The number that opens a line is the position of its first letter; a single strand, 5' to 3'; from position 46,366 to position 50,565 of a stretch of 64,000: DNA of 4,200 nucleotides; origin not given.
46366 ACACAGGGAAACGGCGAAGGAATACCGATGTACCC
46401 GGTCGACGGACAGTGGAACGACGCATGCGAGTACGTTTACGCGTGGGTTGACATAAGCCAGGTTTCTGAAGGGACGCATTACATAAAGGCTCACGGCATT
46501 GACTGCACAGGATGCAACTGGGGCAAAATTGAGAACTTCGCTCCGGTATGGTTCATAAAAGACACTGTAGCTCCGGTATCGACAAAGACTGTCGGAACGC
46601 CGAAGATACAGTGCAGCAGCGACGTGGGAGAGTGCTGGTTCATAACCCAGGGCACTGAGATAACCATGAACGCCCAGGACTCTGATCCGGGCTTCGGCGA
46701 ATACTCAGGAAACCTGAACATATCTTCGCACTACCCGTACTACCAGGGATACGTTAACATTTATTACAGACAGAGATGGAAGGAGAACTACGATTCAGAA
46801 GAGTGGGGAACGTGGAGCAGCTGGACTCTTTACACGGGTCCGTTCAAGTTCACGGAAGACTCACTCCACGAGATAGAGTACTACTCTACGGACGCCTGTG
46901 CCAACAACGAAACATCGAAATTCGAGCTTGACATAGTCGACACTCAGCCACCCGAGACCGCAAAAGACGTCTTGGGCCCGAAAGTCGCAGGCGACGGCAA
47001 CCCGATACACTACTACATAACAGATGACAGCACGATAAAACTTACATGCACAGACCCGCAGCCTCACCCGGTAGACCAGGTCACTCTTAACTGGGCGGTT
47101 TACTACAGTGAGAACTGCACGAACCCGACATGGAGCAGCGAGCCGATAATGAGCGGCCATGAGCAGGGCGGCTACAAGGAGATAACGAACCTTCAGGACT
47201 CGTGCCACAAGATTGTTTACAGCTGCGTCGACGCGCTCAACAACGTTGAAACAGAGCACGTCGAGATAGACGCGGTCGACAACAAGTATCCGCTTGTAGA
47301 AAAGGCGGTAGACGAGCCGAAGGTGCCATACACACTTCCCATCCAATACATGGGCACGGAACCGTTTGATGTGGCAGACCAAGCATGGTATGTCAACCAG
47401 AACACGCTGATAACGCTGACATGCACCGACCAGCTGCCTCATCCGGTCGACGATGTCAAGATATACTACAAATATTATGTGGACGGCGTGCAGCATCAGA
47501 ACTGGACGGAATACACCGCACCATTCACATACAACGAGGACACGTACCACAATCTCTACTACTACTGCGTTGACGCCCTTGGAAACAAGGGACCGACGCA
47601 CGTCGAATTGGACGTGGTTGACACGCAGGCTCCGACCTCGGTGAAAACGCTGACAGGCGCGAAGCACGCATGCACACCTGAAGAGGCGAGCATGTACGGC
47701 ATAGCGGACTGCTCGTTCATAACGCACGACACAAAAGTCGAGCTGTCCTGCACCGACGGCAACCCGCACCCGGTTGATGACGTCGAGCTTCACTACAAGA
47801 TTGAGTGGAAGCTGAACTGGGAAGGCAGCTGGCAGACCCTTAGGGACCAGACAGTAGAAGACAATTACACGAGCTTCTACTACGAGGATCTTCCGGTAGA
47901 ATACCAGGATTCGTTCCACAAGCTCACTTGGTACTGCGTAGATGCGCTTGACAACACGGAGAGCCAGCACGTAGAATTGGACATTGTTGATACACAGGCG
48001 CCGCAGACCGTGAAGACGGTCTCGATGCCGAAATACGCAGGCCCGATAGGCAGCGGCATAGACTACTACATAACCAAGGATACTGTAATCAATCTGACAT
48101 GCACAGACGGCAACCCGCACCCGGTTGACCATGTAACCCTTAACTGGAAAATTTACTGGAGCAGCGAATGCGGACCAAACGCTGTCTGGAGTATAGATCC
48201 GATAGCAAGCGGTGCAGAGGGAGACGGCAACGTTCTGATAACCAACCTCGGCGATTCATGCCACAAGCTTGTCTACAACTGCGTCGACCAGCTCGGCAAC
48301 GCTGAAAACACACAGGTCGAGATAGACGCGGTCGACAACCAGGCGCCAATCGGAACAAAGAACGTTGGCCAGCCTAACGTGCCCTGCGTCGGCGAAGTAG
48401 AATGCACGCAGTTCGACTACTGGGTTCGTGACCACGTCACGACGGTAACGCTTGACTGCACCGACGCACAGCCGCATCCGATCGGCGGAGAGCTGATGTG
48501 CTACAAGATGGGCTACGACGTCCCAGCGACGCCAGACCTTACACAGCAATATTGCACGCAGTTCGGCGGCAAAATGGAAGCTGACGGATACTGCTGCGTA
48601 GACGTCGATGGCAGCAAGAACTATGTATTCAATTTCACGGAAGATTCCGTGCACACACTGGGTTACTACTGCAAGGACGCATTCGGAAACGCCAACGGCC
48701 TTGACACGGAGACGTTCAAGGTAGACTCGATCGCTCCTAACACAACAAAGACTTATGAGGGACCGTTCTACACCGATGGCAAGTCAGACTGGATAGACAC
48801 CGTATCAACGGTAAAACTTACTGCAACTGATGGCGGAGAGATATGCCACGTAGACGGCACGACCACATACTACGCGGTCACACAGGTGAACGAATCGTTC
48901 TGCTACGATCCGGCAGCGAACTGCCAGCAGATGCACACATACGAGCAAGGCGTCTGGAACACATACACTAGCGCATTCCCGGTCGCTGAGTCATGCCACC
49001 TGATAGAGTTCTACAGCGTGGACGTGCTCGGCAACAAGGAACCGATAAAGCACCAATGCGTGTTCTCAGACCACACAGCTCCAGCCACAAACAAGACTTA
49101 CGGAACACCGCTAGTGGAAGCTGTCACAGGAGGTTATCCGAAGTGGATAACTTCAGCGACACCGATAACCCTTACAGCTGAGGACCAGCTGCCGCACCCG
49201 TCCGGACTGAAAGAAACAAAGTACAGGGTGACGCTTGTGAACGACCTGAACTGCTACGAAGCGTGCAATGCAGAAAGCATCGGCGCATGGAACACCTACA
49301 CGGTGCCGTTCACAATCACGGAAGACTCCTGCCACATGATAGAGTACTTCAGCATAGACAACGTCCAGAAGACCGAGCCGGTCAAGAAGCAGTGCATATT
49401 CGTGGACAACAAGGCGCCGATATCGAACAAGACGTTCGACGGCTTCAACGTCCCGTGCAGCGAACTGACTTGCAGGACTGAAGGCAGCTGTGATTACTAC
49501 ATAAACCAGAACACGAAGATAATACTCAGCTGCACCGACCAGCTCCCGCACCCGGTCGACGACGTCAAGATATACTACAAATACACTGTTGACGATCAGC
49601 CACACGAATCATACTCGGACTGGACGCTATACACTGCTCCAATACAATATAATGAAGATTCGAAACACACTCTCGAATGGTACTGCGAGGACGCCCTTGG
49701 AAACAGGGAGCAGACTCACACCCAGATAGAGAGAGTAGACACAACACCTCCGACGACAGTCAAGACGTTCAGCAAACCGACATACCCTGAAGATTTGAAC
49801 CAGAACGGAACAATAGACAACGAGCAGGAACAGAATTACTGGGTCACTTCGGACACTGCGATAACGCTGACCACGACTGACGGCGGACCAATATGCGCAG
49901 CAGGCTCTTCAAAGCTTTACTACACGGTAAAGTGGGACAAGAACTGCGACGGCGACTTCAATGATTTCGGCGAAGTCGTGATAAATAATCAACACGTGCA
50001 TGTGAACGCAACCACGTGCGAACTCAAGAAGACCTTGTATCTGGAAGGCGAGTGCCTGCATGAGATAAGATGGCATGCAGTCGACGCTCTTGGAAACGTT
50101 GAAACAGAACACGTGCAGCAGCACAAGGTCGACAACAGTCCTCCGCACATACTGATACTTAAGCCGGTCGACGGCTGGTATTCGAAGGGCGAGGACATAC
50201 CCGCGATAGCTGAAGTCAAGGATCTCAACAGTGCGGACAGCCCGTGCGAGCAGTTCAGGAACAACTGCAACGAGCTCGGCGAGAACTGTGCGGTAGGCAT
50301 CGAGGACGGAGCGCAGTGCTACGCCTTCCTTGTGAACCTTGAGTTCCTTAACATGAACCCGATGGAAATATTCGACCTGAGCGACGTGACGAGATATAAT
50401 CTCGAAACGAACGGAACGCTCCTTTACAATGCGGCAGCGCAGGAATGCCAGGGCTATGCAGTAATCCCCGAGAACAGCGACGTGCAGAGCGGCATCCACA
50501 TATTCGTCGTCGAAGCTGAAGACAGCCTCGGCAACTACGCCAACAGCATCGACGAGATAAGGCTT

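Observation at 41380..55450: A roughly 14-kb surface-protein and toxin-antitoxin block lies between the two RNase P protein genes (Pop5 and Rpp30) and is bounded by AT-rich junctions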

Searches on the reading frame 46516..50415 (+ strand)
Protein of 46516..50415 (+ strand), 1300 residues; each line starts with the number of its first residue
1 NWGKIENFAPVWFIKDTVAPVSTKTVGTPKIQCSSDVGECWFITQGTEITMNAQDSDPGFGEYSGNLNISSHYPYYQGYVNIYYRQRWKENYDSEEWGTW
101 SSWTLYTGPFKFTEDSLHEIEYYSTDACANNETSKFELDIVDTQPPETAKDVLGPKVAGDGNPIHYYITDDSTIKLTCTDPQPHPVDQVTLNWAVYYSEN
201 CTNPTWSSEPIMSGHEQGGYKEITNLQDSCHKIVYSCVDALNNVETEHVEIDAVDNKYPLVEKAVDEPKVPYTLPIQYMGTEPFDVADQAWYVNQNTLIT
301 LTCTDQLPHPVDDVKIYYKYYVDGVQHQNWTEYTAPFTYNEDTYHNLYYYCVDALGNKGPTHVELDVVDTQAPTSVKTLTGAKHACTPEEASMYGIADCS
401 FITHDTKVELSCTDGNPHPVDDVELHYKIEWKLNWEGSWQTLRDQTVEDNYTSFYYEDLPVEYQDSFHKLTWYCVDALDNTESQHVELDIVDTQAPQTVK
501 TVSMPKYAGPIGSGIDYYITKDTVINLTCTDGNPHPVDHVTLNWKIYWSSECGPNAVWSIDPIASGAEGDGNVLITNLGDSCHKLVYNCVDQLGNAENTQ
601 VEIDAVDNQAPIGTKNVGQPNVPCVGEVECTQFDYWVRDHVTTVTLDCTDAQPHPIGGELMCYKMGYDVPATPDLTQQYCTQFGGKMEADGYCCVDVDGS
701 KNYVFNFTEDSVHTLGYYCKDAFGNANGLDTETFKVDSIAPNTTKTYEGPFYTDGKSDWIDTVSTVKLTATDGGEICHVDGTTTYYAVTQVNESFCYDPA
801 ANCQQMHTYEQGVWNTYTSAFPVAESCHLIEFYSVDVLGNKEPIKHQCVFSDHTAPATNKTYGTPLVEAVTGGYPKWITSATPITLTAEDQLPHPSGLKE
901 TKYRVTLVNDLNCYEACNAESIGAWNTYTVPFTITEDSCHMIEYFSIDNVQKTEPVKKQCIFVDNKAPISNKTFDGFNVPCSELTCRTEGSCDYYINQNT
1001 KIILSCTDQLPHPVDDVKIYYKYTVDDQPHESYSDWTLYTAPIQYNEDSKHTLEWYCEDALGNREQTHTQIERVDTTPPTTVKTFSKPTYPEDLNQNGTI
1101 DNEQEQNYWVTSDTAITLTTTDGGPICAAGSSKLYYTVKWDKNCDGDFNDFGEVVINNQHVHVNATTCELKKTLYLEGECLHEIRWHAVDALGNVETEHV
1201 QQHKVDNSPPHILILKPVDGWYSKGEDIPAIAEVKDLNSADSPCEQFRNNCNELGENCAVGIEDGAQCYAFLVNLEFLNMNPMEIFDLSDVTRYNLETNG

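Call 38: search_solved_structures(query=window:46516-50415:+, max_evalue=0.01)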
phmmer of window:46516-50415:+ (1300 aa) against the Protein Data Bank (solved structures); distinct sequences matched with E-value up to 0.01: 0.

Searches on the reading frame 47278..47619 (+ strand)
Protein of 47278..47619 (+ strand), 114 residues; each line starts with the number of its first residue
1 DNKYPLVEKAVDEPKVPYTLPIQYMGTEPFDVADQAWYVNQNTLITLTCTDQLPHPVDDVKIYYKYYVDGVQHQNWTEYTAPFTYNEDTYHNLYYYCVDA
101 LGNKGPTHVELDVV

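Call 84: predict_structure(alignment_id=A4)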
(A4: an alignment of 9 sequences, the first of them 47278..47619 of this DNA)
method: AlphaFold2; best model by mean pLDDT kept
length: 114 residues; sequences in the alignment: 9
mean_pLDDT: 87.4   pTM: 0.80
mean pLDDT of the five models: 87.4, 83.2, 83.2, 82.9, 82.7
residues with pLDDT >= 90: 70; 70-90: 30; 50-70: 13; < 50: 1
segments of 3 or more residues with pLDDT < 50: none
pLDDT, mean of each block of 10 residues (from residue 1): 91 86 57 77 95 89 93 93 91 95 94 91
secondary structure, 60 per line:
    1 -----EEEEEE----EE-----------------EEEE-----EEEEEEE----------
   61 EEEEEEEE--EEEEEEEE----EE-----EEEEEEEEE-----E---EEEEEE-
elements in order: E6-11 E35-38 E44-50 E61-68 E71-78 E90-98 E108-113
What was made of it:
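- The repeat unit folds as a confident beta-sandwich (call 84).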

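Call 86: fold_search(model_id=the predicted structure, library=pdb)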
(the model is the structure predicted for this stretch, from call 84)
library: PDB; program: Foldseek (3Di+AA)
matches with E <= 10: 1301; with E <= 0.001: 0
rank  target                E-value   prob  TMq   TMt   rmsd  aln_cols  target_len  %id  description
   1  7e9k_D                3.0e-02  0.99  0.42  0.11   4.4        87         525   15  Crystal Structure of POMGNT2 in complex with UDP and mono-mannosyl peptide (379Man long peptide) (released 2021-05-05)
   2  7uww_B                3.0e-02  0.98  0.37  0.09   4.5        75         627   21  Sas6 with alpha-cyclodextrin (released 2023-06-14)
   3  7e9l_A                3.7e-02  0.99  0.43  0.11   4.1        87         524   17  Crystal Structure of POMGNT2 in complex with UDP and mono-mannosyl peptide (379Man short peptide) (released 2021-05-05)
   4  7uww_A                3.9e-02  0.97  0.38  0.09   4.7        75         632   20  Sas6 with alpha-cyclodextrin (released 2023-06-14)
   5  6xi2_B                4.4e-02  0.99  0.44  0.12   3.8        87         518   17  Apo form of POMGNT2 (released 2021-04-21)
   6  4a2m_A                4.4e-02  0.99  0.55  0.10   8.4       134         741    9  Structure of the periplasmic domain of the heparin and heparan sulphate sensing hybrid two component system BT4663 in  (released 2012-05-02)
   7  2n80_MODEL_1_B        4.4e-02  0.98  0.52  0.37   6.7       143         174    9  p75NTR DD:RhoGDI (released 2015-12-23)
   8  9gpc                  4.4e-02  0.72  0.35  0.09  13.5       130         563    8  The crystal structure of ManDH5 E303Q mutant at 1.4 Angstroms Resolution - a beta-D-Mannanase of GH5 family from Dictyog (released 2025-09-17)
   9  7ycx_G                4.4e-02  0.57  0.34  0.06  10.8       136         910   13  The structure of INTAC-PEC complex (released 2023-03-15)
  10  7uwu_A                4.9e-02  0.95  0.36  0.08   5.3        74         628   18  Starch adherence system protein 6 (Sas6) (released 2023-06-14)
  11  3n1f_C                5.2e-02  0.97  0.42  0.49   3.9        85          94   15  Crystal Structure of IhhN bound to CDOFn3 (released 2010-06-02)
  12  4a2l_A                5.2e-02  0.94  0.47  0.09   8.7       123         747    8  Structure of the periplasmic domain of the heparin and heparan sulphate sensing hybrid two component system BT4663 in  (released 2012-05-02)
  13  6zva_B                5.5e-02  0.84  0.37  0.44  13.4       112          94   14  Crystal structure of My5 (released 2021-08-04)
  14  4a2l_D                5.8e-02  0.93  0.48  0.10   9.1       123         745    8  Structure of the periplasmic domain of the heparin and heparan sulphate sensing hybrid two component system BT4663 in  (released 2012-05-02)
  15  3n1p_C                5.8e-02  0.87  0.37  0.40   4.5        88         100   11  Crystal Structure of IhhN bound to BOCFn3 (released 2010-06-02)
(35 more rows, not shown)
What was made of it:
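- The Foldseek hits include the Ig-like domains of Sas6 and CBM-associated proteins (call 86).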
